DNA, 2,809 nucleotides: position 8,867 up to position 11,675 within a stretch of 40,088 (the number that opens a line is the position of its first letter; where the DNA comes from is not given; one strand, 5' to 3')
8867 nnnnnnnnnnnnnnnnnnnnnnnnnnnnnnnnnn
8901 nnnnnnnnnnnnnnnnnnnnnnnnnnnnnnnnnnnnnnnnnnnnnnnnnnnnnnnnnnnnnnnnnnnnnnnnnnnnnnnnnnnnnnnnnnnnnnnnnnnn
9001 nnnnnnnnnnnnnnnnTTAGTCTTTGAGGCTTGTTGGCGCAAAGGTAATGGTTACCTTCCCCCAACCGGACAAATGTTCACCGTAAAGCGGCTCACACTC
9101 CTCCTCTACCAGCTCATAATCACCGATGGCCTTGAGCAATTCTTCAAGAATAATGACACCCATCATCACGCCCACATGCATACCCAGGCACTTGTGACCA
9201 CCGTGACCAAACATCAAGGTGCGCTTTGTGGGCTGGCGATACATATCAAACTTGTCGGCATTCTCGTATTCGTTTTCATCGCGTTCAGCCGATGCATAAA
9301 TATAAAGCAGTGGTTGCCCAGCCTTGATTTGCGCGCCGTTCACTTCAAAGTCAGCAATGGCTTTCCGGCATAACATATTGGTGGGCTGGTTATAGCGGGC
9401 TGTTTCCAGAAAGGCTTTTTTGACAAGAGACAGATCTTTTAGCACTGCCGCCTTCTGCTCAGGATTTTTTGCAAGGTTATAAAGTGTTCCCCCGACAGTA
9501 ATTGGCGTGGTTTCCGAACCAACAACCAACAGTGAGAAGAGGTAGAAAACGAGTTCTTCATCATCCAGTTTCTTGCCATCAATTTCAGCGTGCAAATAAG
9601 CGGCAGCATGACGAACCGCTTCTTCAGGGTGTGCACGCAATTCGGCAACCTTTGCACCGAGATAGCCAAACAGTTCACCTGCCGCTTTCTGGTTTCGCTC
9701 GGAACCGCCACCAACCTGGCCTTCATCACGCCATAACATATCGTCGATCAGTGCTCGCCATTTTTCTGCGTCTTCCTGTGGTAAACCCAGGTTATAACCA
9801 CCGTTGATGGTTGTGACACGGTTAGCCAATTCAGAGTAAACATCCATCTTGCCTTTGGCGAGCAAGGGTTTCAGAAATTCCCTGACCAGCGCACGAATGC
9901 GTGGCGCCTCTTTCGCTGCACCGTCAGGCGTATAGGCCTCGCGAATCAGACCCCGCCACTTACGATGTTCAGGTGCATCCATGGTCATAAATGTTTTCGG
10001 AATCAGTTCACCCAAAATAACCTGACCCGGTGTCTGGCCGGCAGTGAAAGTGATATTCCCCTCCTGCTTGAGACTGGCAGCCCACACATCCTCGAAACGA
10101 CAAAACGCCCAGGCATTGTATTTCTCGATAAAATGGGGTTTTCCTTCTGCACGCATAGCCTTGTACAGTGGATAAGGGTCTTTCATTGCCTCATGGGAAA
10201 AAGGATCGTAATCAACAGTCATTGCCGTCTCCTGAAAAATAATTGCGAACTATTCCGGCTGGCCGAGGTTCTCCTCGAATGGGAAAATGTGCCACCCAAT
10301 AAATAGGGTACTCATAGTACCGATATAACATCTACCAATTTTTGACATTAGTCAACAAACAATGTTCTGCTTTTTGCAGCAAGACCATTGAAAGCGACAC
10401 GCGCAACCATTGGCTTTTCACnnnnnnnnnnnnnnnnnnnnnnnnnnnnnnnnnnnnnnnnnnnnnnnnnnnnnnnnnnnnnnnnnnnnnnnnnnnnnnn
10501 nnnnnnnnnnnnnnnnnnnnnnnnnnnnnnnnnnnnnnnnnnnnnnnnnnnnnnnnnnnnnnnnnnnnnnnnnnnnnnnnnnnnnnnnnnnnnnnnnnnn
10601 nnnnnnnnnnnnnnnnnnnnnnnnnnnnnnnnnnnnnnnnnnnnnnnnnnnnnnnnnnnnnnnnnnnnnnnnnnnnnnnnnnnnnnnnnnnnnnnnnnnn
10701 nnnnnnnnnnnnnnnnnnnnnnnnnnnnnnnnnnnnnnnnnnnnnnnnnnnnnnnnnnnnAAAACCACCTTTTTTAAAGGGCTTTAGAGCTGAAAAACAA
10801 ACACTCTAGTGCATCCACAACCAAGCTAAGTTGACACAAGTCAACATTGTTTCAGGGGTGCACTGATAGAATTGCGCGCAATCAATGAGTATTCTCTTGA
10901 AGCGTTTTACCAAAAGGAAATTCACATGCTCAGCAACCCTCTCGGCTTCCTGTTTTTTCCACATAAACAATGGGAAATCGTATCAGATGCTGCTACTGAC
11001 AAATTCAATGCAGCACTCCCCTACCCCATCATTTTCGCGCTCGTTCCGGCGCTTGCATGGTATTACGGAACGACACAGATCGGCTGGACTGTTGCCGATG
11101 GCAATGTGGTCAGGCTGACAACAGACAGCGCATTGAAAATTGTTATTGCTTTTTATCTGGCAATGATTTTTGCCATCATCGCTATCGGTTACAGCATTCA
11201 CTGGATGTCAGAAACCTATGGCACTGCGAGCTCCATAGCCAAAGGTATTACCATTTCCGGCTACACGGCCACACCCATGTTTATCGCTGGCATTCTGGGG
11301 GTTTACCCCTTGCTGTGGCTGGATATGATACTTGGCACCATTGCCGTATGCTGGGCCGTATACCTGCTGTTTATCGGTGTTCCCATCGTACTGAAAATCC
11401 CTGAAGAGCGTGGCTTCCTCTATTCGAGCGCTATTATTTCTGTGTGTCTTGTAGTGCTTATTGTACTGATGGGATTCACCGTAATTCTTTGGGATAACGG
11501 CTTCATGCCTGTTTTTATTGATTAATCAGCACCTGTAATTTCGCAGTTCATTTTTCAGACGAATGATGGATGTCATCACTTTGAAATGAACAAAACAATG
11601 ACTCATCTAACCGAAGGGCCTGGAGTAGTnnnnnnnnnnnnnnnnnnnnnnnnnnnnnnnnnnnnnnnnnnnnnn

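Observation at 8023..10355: P450 plus extradiol dioxygenase operon, O2-dependent yet preceded by an FNR-type box and lacking redox partners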

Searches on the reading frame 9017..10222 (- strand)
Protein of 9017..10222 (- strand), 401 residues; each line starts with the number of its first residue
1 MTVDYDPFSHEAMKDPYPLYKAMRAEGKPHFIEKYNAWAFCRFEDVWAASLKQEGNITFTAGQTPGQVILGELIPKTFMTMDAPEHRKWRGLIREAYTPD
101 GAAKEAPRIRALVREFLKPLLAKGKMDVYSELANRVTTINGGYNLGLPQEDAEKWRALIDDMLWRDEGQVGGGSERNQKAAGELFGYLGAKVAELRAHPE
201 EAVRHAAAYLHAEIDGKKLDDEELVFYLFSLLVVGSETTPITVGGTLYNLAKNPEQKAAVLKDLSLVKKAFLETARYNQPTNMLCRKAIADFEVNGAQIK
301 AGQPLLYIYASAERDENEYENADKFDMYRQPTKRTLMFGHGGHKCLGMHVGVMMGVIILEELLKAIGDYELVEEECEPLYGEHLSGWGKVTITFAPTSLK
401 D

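Call 5: search_protein_families(library=pfam, proteins=[window:9017-10222:-])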
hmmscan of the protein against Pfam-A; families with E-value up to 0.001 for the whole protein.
window:9017-10222:- (401 aa): 1 family
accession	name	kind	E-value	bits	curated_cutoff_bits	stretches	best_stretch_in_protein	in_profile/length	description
PF00067.27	p450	-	4.6e-19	69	22.8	1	180-364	212-430/462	Cytochrome P450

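Call 7: search_protein_families(library=ncbifam, proteins=[window:9017-10222:-])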
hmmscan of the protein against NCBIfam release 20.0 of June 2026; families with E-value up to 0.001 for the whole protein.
window:9017-10222:- (401 aa): 9 families
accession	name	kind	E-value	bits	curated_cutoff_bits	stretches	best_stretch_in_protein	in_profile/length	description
TIGR04538.1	P450_cycloAA_1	subfamily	1.5e-35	122.8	500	1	8-379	3-379/395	cytochrome P450, cyclodipeptide synthase-associated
NF041802.1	P450_SolI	exception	1.9e-32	112.3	850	1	77-391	108-419/424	solanimycin biosynthesis cytochrome P450 SolI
TIGR04458.1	CYP450_TxtE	equivalog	1.1e-28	100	500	1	12-350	9-359/403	4-nitrotryptophan synthase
TIGR04515.1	P450_rel_GT_act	subfamily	1.6e-23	83.7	343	1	14-344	31-337/386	P450-derived glycosyltransferase activator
NF041177.1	Cyp119_Thmprot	equivalog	4.2e-23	81.7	680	1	77-392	67-364/368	cytochrome P450 Cyp119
NF045816.1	PentlenlactSyn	equivalog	1.2e-20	73.6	700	1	68-374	73-374/396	pentalenolactone synthase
NF051859.1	AlbFlvMonOxTrpSyn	equivalog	1.1e-10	40.7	700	1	179-363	214-424/457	bifunctional albaflavenone monooxygenase/terpene synthase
NF050147.1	aminopyruv_ApyO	equivalog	4e-10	38.9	525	1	78-365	80-392/444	RiPP biosynthesis cytochrome P450 ApyO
NF045812.1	PentlenOxigase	equivalog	2.6e-08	33.1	800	1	214-348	232-391/444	pentalenene oxygenase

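Call 14: find_homologous_proteins(query=window:9017-10222:-)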
Query window:9017-10222:- (401 aa): 220 proteins with E <= 0.001 among 6690 candidates; the best 120 are listed.
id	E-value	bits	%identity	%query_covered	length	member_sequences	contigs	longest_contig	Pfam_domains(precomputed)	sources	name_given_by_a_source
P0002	1.6e-263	892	95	100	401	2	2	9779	PF00067.28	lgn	-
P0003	2.1e-223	760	82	100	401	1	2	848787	PF00067.28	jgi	-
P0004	3.0e-223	759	82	98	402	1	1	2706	PF00067.28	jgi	jgi:cytochrome P450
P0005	3.1e-222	756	82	100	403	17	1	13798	PF00067.28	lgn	-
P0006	1.9e-221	753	82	99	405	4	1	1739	PF00067.28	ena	-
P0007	3.1e-220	749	81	98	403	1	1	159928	PF00067.28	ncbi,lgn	-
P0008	6.4e-214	728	78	98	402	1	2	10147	PF00067.28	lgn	-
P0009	5.0e-198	676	72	99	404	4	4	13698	PF00067.28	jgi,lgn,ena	jgi:cytochrome P450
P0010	1.6e-192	658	71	100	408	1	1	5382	PF00067.28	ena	-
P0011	6.3e-191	653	70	99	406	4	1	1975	PF00067.28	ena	-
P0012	1.9e-189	648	69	98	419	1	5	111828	PF00067.28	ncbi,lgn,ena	-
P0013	1.9e-189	648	71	99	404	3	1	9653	PF00067.28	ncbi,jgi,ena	-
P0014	3.6e-189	647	69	99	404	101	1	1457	PF00067.28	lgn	-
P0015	3.1e-184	631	68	99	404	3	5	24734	PF00067.28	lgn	-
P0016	6.0e-184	630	68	99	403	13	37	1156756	PF00067.28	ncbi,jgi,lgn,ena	ncbi:MAG: cytochrome P450 [Pseudomonadales bacterium]|jgi:cytochrome P450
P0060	8.9e-149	514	58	98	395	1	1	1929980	PF00067.28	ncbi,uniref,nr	ncbi:cytochrome P450 [Zhongshania aquimaris]|uniref:Cytochrome P450 n=1 Tax=Zhongshania aquimaris Ta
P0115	2.3e-131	457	55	97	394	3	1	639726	PF00067.28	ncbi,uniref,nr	ncbi:cytochrome P450 [Croceicoccus estronivorus]|uniref:cytochrome P450 n=1 Tax=Croceicoccus estroni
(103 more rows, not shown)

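Call 17: find_encoding_contigs(protein=P0115, flank=10000, max_places=2)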
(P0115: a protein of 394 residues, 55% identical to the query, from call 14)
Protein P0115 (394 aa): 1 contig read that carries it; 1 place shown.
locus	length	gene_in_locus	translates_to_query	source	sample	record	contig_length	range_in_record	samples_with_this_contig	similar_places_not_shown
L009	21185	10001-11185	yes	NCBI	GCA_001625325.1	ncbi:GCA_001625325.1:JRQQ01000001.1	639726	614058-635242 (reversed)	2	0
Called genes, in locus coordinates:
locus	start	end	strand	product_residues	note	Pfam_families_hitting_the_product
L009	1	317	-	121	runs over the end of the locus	PF13622:4HBT_3, PF03061:4HBT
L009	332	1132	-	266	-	PF00378:ECH_1, PF16113:ECH_2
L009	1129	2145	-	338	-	PF00441:Acyl-CoA_dh_1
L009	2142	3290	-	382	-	PF02771:Acyl-CoA_dh_N, PF02770:Acyl-CoA_dh_M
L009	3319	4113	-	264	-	PF00378:ECH_1, PF16113:ECH_2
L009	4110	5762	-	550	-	PF00501:AMP-binding, PF13193:AMP-binding_C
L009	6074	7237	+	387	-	PF02771:Acyl-CoA_dh_N, PF02770:Acyl-CoA_dh_M, PF00441:Acyl-CoA_dh_1, PF08028:Acyl-CoA_dh_2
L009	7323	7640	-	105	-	PF07045:DUF1330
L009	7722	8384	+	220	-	PF00440:TetR_N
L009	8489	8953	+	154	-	PF13577:SnoaL_4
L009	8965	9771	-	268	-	PF00378:ECH_1, PF16113:ECH_2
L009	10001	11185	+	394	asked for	PF00067:p450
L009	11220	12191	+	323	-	PF22632:BphC_D1 (faint), PF00903:Glyoxalase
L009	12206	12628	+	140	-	PF00903:Glyoxalase, PF13669:Glyoxalase_4 (weak)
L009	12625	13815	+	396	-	PF02771:Acyl-CoA_dh_N, PF02770:Acyl-CoA_dh_M, PF00441:Acyl-CoA_dh_1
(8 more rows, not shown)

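Call 18: find_encoding_contigs(protein=P0003, flank=10000, max_places=2)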
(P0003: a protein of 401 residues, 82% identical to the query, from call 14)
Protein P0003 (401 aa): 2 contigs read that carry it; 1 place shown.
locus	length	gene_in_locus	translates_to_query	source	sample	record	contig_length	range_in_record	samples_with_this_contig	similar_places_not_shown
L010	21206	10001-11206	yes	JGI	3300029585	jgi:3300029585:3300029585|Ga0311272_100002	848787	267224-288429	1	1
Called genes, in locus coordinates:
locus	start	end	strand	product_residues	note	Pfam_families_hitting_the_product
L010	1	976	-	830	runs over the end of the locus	PF12156:ATPase-cat_bd, PF00403:HMA, PF00122:E1-E2_ATPase, PF00702:Hydrolase, PF08282:Hydrolase_3 (weak)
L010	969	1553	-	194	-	PF05751:FixH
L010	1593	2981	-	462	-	PF12801:Fer4_5 (weak), PF12838:Fer4_7 (faint), PF13187:Fer4_9 (faint), PF13484:Fer4_16 (faint), PF13534:Fer4_17 (faint), PF13183:Fer4_8 (weak), PF13746:Fer4_18, PF11614:FixG_C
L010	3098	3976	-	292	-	PF14715:FixP_N, PF00034:Cytochrom_C, PF13442:Cytochrome_CBB3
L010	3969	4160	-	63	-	PF05545:FixQ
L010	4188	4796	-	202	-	PF02433:FixO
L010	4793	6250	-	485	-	PF00115:COX1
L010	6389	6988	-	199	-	PF04893:Yip1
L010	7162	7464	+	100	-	-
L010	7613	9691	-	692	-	PF00753:Lactamase_B, PF12706:Lactamase_B_2 (weak), PF14863:Alkyl_sulf_dimr, PF14864:Alkyl_sulf_C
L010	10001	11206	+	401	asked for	PF00067:p450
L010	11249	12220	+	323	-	PF22632:BphC_D1 (faint), PF00903:Glyoxalase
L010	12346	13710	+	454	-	PF00067:p450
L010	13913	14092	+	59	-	-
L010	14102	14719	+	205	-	PF14526:Cass2 (weak)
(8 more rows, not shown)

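Call 30: find_encoding_contigs(protein=P0016, flank=10000, max_places=3)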
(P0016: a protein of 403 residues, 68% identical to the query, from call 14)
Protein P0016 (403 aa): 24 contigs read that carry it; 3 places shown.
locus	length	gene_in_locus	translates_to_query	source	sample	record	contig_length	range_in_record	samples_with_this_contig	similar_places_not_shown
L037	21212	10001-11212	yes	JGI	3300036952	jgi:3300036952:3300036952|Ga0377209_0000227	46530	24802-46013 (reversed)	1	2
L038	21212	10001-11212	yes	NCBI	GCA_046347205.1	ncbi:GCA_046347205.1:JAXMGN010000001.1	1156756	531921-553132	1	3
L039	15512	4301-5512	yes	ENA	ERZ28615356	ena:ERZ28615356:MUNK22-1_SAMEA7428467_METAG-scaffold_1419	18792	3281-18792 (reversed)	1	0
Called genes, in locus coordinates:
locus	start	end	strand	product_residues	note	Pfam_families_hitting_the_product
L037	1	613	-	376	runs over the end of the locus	?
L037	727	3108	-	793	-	PF07696:7TMR-DISMED2, PF07695:7TMR-DISM_7TM, PF00512:HisKA, PF00072:Response_reg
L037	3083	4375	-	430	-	PF02844:GARS_N, PF01071:GARS_A, PF02843:GARS_C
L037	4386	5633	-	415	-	PF00376:MerR, PF12728:HTH_17, PF13411:MerR_1, PF00145:DNA_methylase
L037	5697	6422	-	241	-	PF09553:RE_Eco47II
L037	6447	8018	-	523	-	PF02142:MGS, PF01808:AICARFT_IMPCHas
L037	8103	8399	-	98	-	PF27465:Fis_N, PF02954:HTH_8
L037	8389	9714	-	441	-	PF11906:DUF3426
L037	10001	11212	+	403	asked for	PF00067:p450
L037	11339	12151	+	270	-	PF01578:Cytochrom_C_asm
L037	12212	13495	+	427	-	PF01595:CNNM, PF00571:CBS, PF03471:CorC_HlyC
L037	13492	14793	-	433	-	-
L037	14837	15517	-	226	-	PF00483:NTP_transferase, PF12804:NTP_transf_3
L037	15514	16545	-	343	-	PF01636:APH, PF02958:EcKL (weak)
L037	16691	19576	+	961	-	PF03968:LptD_N (weak), PF04453:LptD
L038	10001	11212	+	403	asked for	PF00067:p450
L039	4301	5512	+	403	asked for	PF00067:p450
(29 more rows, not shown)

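Call 31: find_encoding_contigs(protein=P0060, flank=10000, max_places=1)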
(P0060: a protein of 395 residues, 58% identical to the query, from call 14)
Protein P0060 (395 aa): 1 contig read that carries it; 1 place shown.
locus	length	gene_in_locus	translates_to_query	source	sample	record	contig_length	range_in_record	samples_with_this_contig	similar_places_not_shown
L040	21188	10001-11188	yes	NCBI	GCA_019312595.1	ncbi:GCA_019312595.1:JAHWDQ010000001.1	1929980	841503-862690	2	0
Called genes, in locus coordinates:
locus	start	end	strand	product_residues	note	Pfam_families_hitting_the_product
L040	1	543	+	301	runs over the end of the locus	PF10340:Say1_Mug180, PF00135:COesterase (faint), PF20434:BD-FAE, PF07859:Abhydrolase_3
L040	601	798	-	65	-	PF14255:Zn_ribbon_21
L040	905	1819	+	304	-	PF00106:adh_short, PF08659:KR, PF13561:adh_short_C2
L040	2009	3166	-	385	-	PF00196:GerE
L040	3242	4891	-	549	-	PF00884:Sulfatase, PF16347:SGSH_C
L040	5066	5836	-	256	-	PF00106:adh_short, PF01370:Epimerase (weak), PF08659:KR, PF13561:adh_short_C2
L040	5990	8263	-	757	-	PF07715:Plug, PF00593:TonB_dep_Rec_b-barrel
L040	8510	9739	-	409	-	PF00108:Thiolase_N, PF02803:Thiolase_C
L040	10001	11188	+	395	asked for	PF00067:p450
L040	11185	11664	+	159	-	PF01575:MaoC_dehydratas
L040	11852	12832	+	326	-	PF13669:Glyoxalase_4 (faint), PF22632:BphC_D1 (faint), PF00903:Glyoxalase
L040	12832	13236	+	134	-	PF00903:Glyoxalase, PF13669:Glyoxalase_4 (weak)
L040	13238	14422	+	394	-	PF02771:Acyl-CoA_dh_N, PF02770:Acyl-CoA_dh_M, PF00441:Acyl-CoA_dh_1, PF08028:Acyl-CoA_dh_2 (weak)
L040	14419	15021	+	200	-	PF00440:TetR_N, PF16859:TetR_C_11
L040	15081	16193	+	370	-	PF02771:Acyl-CoA_dh_N, PF02770:Acyl-CoA_dh_M, PF00441:Acyl-CoA_dh_1, PF08028:Acyl-CoA_dh_2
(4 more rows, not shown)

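Call 37: find_related_loci(query=window:9017-10222:-, collection=genome_contigs, flank=8000)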
Query window:9017-10222:- (401 aa) in genome_contigs; peptide patterns used: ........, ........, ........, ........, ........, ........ (x = any residue, [..] = any of these).
120 stretches matched a pattern; 16 encode a relative of the query (tblastn E <= 1e-3); 16 distinct loci.
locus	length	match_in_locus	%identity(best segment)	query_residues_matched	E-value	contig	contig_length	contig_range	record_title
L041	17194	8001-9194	69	4-396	0e+0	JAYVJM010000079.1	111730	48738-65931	MAG: Cellvibrionales bacterium isolate GL53_Down_metabat_20 GL53_Down_metabat_20_78, whole genome shotgun sequence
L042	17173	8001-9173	62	1-392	1e-168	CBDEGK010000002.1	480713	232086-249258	MAG: Halieaceae bacterium isolate 2385e45c-80a1-47a8-8dda-bd0c25138c1b genome assembly, contig: contig_2, whole genome s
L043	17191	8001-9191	55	1-398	5e-144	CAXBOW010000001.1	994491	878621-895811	MAG TPA_asm: uncultured Haliea sp. isolate ERR2762188_binner12_Refined_25 genome assembly, contig: ERZ3421808.2, whole g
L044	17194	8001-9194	53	2-400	2e-138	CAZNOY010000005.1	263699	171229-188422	MAG TPA_asm: uncultured Citromicrobium sp. isolate binchicken_co237_102 genome assembly, contig: NODE_36_length_263699_c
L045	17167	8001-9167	55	3-392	4e-138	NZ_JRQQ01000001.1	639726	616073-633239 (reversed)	Croceicoccus estronivorus strain MH-B5 contig1, whole genome shotgun sequence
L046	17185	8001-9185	52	3-398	1e-131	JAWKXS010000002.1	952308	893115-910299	MAG: Blastomonas sp. isolate BC1.5 BC1.5.fa-2, whole genome shotgun sequence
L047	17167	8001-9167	51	3-392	2e-131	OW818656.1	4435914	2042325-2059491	metagenome genome assembly, chromosome: 1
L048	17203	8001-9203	49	3-401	2e-130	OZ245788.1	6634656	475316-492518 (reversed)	MAG: Sphingobium sp. isolate a6a472b0-7794-42b4-8f54-b6e6437b1fe4 genome assembly, chromosome: 1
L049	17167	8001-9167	48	3-392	2e-124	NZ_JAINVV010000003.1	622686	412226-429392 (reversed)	Sphingomonas colocasiae strain JCM 31229 Scaffold1_3, whole genome shotgun sequence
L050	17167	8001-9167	49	3-392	1e-127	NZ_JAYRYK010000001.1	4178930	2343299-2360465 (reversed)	MAG: Sphingosinicella sp. isolate EBPR_s431bin.22 NODE_1_length_4178930_cov_4.126236, whole genome shotgun sequence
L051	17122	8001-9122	31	14-399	3e-42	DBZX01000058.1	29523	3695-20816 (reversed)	MAG TPA_asm: bacterium UBP10_UBA1149 isolate UBA1149 UBA1149_contig_48828, whole genome shotgun sequence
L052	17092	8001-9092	30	14-376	9e-40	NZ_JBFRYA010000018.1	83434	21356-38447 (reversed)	Zhongshania guokunii strain ZS6-22T NMDC70154489_18, whole genome shotgun sequence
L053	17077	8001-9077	29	14-376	1e-38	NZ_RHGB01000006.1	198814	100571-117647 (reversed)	Zhongshania marina strain DSW25-10 1_6, whole genome shotgun sequence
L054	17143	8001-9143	29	8-373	1e-34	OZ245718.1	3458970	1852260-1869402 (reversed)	MAG: Actinomycetes bacterium isolate 5592b777-cc2b-40d4-8203-2b0c8ee3f119 genome assembly, chromosome: 1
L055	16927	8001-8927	30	49-366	1e-32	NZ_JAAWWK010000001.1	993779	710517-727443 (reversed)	Spongiibacter thalassae strain KMU-166 contig1, whole genome shotgun sequence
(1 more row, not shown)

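Call 38: search_solved_structures(query=window:9017-10222:-, max_evalue=1e-20)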
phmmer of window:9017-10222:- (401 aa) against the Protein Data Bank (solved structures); distinct sequences matched with E-value up to 1e-20: 191 (the best 60 are shown).
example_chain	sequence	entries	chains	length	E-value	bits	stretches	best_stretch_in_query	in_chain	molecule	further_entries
6gmf_A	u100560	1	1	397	3.1e-44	154.8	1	2-376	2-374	Putative cytochrome P450 hydroxylase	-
8vxg_A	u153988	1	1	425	5.3e-41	144.1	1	37-397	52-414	CYP125MRCA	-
8vxi_A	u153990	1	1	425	5.4e-41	144.1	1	37-397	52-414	CYP125MRCA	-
7y97_A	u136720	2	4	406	4e-39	137.9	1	14-379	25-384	Cytochrome P450 monooxygenase YjiB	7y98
7y9o_A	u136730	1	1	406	1.5e-38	136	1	14-379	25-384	Cytochrome P450 monooxygenase YjiB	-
2wgy_A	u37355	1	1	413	2.2e-36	128.9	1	9-375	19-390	CYTOCHROME P450 130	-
4rm4_A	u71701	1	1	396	3.6e-36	128.2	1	15-372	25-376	Cytochrome P450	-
2wh8_A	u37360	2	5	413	5.6e-36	127.5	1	9-375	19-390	PUTATIVE CYTOCHROME P450 130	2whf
2uuq_A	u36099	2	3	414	5.7e-36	127.5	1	9-375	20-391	CYTOCHROME P450 130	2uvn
9vgm_A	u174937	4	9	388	9.5e-36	126.8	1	73-373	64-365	Cytochrome P450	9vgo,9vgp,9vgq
9vgn_A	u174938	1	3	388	3e-35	125.2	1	73-373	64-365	Cytochrome P450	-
5gwe_A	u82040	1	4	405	1.5e-34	122.9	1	5-375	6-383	Cytochrome P450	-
5xjn_A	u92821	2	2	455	2.1e-34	122.4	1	5-375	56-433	Cytochrome P450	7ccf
5ofq_A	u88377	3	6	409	4.9e-34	121.2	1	12-394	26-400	Cytochrome P450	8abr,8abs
1cpt_A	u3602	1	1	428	5.1e-33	117.8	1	77-371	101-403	CYTOCHROME P450-TERP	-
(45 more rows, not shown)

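Call 45: find_encoding_contigs(protein=P0002, flank=10000, max_places=3)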
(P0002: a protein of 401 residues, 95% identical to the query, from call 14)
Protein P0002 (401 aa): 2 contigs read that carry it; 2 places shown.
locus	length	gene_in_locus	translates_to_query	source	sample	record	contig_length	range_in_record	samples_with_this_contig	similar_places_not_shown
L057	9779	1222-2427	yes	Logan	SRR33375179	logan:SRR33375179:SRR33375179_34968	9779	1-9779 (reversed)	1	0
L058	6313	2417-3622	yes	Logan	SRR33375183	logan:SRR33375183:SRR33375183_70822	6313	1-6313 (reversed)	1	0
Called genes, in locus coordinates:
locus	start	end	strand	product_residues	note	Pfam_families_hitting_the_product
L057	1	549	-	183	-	?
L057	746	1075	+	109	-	-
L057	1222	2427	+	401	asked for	PF00067:p450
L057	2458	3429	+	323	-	PF13669:Glyoxalase_4 (faint), PF22632:BphC_D1 (faint), PF22677:Ble-like_N (faint), PF00903:Glyoxalase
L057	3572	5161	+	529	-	PF13517:FG-GAP_3 (faint), PF02412:TSP_3, PF18884:TSP3_bac (weak)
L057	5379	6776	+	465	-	PF04055:Radical_SAM, PF06969:HemN_C (weak)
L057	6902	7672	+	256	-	PF00027:cNMP_binding, PF13545:HTH_Crp_2, PF00325:Crp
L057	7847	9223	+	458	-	PF00067:p450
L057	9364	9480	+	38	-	-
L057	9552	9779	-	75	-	?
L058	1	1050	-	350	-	?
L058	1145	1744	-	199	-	PF04893:Yip1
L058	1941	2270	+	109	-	-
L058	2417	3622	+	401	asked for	PF00067:p450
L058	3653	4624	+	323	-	PF13669:Glyoxalase_4 (faint), PF22632:BphC_D1 (faint), PF22677:Ble-like_N (faint), PF00903:Glyoxalase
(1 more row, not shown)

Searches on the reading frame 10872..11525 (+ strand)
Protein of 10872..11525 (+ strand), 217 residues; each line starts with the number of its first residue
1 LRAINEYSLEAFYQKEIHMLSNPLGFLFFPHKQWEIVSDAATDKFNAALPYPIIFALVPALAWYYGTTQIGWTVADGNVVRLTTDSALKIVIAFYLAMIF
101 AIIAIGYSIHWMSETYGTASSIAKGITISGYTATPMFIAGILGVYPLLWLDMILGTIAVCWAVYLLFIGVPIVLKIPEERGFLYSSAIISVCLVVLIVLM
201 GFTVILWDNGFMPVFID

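Call 5: search_protein_families(library=pfam, proteins=[window:10872-11525:+])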
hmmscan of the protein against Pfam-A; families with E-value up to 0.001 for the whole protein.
window:10872-11525:+ (217 aa): 1 family
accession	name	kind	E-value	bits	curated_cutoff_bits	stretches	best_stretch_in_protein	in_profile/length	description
PF04893.22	Yip1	-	1.2e-30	107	28.6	1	25-199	2-173/173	Yip1 domain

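Call 7: search_protein_families(library=ncbifam, proteins=[window:10872-11525:+])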
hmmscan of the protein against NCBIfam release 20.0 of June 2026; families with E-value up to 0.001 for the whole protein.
window:10872-11525:+ (217 aa): 0 families
